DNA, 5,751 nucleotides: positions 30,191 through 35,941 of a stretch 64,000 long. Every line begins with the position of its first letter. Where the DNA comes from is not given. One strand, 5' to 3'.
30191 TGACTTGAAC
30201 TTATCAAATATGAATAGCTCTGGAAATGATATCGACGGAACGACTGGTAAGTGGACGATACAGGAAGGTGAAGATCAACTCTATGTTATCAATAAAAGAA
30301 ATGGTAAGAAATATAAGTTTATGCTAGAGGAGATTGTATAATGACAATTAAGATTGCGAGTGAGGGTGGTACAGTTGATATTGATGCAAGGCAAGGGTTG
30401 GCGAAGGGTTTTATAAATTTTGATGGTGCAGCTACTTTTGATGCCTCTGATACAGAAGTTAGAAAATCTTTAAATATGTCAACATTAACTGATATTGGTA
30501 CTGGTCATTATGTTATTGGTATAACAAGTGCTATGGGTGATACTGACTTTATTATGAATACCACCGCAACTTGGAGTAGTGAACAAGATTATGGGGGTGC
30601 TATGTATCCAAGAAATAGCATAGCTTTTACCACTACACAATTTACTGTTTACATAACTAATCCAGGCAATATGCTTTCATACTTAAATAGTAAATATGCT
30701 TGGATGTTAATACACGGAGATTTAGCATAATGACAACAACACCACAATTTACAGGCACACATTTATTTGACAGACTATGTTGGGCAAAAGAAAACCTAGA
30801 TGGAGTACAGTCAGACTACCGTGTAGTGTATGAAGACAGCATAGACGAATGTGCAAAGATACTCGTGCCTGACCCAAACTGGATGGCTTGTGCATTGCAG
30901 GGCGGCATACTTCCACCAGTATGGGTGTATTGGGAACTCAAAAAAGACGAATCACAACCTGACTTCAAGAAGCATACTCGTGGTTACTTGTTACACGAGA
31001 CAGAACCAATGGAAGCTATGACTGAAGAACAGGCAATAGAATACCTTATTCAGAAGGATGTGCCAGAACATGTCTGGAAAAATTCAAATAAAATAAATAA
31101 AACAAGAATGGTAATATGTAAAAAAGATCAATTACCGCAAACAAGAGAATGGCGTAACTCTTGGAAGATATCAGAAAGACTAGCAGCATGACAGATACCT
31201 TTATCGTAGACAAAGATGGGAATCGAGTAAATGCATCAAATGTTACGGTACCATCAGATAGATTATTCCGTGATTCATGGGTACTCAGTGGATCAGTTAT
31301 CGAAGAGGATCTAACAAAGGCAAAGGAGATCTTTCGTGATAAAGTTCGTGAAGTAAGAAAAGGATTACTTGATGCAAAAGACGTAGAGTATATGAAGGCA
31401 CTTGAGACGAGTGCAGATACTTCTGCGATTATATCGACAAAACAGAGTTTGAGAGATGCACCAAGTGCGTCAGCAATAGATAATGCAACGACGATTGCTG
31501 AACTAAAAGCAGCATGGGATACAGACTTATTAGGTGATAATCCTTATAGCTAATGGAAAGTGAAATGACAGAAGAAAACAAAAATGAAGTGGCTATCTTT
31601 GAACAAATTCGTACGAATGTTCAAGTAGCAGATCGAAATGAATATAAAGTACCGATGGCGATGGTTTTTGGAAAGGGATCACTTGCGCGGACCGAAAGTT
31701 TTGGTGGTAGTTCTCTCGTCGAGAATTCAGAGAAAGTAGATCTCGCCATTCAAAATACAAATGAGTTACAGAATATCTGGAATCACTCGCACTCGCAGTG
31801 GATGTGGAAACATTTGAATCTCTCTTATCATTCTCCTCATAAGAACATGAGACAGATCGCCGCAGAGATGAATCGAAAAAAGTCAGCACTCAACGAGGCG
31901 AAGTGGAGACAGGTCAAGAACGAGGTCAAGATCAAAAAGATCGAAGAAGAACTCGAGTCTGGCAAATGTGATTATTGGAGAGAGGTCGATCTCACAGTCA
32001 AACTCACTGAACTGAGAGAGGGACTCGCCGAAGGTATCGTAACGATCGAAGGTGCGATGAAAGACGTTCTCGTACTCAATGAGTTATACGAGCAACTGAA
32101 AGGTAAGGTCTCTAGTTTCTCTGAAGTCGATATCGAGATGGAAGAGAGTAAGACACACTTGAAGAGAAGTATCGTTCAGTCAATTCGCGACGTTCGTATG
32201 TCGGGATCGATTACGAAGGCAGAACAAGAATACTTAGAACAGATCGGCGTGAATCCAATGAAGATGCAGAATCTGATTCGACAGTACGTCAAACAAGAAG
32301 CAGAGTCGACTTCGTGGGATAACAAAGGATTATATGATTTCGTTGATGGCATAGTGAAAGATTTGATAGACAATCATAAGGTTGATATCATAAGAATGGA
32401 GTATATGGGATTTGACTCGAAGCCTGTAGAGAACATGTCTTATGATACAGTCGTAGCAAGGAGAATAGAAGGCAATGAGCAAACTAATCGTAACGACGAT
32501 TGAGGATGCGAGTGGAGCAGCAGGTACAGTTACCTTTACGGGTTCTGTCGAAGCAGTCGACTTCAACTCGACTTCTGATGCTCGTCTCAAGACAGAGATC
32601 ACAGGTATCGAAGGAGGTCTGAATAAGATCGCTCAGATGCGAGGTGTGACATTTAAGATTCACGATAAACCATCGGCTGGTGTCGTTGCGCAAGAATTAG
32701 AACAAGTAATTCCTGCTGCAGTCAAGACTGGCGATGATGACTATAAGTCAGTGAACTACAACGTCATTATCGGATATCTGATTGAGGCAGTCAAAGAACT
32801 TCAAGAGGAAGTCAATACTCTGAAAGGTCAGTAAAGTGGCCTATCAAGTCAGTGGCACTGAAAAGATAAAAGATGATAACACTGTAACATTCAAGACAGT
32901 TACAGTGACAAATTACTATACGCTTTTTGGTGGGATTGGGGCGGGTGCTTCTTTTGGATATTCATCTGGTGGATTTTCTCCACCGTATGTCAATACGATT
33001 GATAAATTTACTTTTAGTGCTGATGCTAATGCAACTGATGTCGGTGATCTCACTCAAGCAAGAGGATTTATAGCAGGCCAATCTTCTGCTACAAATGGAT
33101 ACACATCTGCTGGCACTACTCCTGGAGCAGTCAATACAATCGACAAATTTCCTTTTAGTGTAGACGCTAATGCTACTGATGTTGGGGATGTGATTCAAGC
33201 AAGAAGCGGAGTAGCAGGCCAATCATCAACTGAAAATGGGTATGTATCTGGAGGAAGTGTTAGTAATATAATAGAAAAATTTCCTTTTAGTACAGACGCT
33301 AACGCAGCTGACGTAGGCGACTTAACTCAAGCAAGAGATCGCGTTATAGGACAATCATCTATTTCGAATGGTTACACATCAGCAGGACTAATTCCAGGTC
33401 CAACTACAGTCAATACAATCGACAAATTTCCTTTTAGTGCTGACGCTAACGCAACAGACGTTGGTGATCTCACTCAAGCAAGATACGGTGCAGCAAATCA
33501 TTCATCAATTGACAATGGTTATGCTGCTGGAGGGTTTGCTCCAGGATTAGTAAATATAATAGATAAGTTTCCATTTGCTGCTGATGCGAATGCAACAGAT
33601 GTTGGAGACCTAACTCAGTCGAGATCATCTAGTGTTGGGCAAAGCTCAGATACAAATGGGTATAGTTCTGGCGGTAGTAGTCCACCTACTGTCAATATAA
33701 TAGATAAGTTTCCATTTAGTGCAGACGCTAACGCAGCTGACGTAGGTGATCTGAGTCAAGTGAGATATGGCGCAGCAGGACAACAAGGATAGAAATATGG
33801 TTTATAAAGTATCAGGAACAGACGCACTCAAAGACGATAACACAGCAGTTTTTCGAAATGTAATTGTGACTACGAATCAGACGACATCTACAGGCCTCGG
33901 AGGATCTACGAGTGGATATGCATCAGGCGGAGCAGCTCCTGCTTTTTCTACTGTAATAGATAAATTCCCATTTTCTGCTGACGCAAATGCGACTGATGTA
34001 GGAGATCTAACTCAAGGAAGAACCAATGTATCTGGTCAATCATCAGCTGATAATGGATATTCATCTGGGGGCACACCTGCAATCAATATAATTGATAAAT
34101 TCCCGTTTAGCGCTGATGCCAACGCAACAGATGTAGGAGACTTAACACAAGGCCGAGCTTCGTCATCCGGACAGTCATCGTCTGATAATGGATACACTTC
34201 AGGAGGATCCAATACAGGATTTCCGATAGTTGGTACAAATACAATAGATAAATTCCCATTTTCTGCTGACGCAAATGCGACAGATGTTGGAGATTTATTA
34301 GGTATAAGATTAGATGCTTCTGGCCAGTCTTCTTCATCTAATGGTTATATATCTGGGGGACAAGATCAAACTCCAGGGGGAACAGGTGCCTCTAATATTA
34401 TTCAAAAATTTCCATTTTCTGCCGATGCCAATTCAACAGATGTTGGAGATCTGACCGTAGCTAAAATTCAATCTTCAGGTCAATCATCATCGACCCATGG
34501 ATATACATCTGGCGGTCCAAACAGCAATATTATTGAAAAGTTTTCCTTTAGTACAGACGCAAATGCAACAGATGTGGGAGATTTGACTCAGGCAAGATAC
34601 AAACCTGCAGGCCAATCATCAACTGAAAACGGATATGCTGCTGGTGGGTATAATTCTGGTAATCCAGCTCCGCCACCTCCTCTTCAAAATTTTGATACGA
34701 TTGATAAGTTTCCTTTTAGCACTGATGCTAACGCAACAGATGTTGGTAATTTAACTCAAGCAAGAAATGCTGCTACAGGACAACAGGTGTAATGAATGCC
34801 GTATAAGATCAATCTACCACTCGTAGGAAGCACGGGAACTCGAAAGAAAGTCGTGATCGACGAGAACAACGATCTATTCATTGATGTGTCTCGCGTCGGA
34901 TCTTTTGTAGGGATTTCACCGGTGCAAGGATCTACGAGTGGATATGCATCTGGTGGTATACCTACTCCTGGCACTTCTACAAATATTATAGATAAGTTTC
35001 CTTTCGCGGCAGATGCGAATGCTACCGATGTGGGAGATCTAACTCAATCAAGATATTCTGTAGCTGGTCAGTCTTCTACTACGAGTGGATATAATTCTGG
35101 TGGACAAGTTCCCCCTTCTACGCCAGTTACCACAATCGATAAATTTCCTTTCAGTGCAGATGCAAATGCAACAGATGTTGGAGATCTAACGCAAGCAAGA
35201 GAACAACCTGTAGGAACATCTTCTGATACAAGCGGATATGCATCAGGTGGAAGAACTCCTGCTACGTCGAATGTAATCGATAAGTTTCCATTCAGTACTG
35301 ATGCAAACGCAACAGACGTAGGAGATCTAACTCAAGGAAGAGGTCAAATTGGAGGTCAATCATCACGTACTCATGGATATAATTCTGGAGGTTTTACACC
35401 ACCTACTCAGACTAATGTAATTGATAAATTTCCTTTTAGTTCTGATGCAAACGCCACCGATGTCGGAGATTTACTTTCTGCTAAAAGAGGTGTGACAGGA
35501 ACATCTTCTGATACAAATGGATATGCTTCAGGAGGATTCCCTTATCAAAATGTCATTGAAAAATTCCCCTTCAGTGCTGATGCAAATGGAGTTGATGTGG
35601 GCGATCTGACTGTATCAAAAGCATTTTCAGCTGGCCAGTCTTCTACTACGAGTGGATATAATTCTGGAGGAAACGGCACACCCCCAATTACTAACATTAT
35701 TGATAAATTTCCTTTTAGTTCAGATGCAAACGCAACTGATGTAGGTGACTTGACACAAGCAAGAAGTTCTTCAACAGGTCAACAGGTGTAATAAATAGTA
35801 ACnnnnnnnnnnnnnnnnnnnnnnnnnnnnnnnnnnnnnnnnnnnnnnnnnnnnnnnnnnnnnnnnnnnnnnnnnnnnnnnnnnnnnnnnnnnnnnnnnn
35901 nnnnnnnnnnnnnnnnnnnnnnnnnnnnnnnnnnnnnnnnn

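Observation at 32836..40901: Tandem array of eight six-blade Kelch-like propellers: constant framework, hypervariable Pro-rich binding loops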

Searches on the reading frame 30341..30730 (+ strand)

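Call 8: search_protein_families(library=phrogs, proteins=[window:30341-30730:+], max_evalue=0.001)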
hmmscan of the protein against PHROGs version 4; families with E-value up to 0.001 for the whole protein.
window:30341-30730:+ (129 aa): 1 family
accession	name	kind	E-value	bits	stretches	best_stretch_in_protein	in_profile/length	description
phrog_11355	-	tail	4.4e-09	37.5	1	3-81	12-86/131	tail fiber protein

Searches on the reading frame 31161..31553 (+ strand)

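Call 8: search_protein_families(library=phrogs, proteins=[window:31161-31553:+], max_evalue=0.001)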
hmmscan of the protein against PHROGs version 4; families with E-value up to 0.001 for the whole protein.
window:31161-31553:+ (130 aa): 1 family
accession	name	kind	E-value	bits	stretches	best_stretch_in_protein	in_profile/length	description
phrog_20196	-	unknown function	1.9e-36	125.3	1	44-129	2-87/88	-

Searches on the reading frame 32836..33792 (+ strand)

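Call 3: search_protein_families(library=pfam, proteins=[window:32836-33792:+], max_evalue=1)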
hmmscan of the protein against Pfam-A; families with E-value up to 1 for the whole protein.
window:32836-33792:+ (318 aa): 2 families
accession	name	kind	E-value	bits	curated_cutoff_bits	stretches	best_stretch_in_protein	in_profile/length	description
PF14789.11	THDPS_M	-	1.8e-05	25.2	25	0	283-293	30-40/41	Tetrahydrodipicolinate N-succinyltransferase middle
PF16368.10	CEBP1_N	-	0.019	14.9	27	1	236-280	151-195/307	Cytoplasmic polyadenylation element-binding protein 1 N-terminus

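Call 4: search_protein_families(library=phrogs, proteins=[window:32836-33792:+], max_evalue=0.01)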
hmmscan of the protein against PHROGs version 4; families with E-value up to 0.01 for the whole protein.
window:32836-33792:+ (318 aa): 2 families
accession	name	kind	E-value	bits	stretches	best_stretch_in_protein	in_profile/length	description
phrog_19111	-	unknown function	2.3e-38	133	3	83-314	31-268/443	-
phrog_13693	-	unknown function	0.00019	22.5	0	100-134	21-55/99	-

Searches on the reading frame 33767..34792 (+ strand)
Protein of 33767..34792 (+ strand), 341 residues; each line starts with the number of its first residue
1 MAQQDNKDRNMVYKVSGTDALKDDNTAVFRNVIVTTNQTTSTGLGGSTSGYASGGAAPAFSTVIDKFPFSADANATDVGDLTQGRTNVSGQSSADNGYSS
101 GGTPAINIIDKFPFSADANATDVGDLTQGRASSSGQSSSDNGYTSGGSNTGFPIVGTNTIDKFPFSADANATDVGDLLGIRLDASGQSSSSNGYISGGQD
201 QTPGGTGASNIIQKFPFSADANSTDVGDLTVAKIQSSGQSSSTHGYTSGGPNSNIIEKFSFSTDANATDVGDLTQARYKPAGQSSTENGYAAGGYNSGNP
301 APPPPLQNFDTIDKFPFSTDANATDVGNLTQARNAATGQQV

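Call 3: search_protein_families(library=pfam, proteins=[window:33767-34792:+], max_evalue=1)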
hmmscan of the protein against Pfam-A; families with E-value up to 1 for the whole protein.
window:33767-34792:+ (341 aa): 1 family
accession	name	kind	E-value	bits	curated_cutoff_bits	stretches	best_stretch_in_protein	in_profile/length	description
PF14789.11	THDPS_M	-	0.14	12.8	25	0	100-113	27-40/41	Tetrahydrodipicolinate N-succinyltransferase middle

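Call 4: search_protein_families(library=phrogs, proteins=[window:33767-34792:+], max_evalue=0.01)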
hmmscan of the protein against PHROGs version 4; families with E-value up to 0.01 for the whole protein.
window:33767-34792:+ (341 aa): 1 family
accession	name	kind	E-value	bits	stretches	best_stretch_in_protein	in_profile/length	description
phrog_19111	-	unknown function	1.7e-22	80.8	2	105-335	45-266/443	-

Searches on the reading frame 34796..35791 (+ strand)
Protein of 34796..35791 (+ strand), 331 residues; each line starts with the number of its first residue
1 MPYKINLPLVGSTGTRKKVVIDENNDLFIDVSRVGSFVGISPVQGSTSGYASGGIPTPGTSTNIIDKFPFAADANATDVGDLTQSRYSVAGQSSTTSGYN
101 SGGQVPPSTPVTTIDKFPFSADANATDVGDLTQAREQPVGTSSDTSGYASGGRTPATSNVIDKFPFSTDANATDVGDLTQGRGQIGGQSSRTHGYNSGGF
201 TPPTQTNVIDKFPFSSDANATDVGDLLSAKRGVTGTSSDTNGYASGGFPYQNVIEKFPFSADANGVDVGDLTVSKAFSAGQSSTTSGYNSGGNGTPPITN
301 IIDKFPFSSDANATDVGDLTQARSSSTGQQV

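Call 3: search_protein_families(library=pfam, proteins=[window:34796-35791:+], max_evalue=1)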
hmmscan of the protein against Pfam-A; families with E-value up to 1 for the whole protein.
window:34796-35791:+ (331 aa): 3 families
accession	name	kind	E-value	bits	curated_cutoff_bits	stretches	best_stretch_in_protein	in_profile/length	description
PF16250.10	DUF4907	-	0.00072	19.7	25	0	211-230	32-51/67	Domain of unknown function (DUF4907)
PF22624.1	AASDHPPT_N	-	0.23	12.2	27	0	202-229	18-45/100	4'-phosphopantetheinyl transferase, N-terminal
PF14789.11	THDPS_M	-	0.59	10.8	25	0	111-118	33-40/41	Tetrahydrodipicolinate N-succinyltransferase middle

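Call 4: search_protein_families(library=phrogs, proteins=[window:34796-35791:+], max_evalue=0.01)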
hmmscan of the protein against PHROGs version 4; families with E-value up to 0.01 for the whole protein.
window:34796-35791:+ (331 aa): 3 families
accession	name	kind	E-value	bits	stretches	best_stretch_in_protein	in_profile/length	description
phrog_19111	-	unknown function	1.1e-24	88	1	44-324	31-312/443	-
phrog_27227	-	unknown function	2.5e-13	50.5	1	46-271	93-317/617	-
phrog_22466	-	unknown function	0.0011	20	0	91-124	15-46/55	-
